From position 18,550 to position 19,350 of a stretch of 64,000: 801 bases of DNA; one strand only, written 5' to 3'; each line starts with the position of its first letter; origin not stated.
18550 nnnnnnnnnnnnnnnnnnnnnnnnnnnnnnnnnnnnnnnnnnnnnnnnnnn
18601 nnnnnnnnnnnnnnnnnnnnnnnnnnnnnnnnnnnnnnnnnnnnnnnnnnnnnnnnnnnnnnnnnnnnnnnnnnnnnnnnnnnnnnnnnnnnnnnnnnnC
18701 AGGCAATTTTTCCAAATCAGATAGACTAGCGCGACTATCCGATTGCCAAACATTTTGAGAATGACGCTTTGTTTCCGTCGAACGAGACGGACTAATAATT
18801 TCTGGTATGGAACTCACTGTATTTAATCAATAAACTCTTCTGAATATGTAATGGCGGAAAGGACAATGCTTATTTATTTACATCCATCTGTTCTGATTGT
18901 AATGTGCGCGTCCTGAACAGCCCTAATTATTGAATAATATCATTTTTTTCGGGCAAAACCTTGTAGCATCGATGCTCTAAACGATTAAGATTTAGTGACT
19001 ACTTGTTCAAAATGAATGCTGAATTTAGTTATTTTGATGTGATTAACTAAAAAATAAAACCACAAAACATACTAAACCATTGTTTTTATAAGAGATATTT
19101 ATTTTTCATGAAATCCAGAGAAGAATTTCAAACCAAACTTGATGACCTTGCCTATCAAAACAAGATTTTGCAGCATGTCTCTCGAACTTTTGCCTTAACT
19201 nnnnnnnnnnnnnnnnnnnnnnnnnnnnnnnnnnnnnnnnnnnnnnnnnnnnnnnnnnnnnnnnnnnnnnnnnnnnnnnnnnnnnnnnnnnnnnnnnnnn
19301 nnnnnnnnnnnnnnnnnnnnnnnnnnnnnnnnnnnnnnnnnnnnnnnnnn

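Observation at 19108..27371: Hopanoid operon with a single eukaryote-type squalene synthase, placed divergent to the olefin/PUFA operon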

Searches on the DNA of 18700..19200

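Call 44: search_rna_families(source=window, start=18700, end=19200, threshold=evalue, max_evalue=1)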
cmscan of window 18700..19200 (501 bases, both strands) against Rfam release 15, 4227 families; matches with E-value up to 1: 1.
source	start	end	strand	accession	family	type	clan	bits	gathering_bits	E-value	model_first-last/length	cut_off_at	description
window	18712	18745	-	RF03198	mir-7385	Gene; miRNA;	-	17.9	69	0.38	1-62/62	no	mir-7385 microRNA precursor family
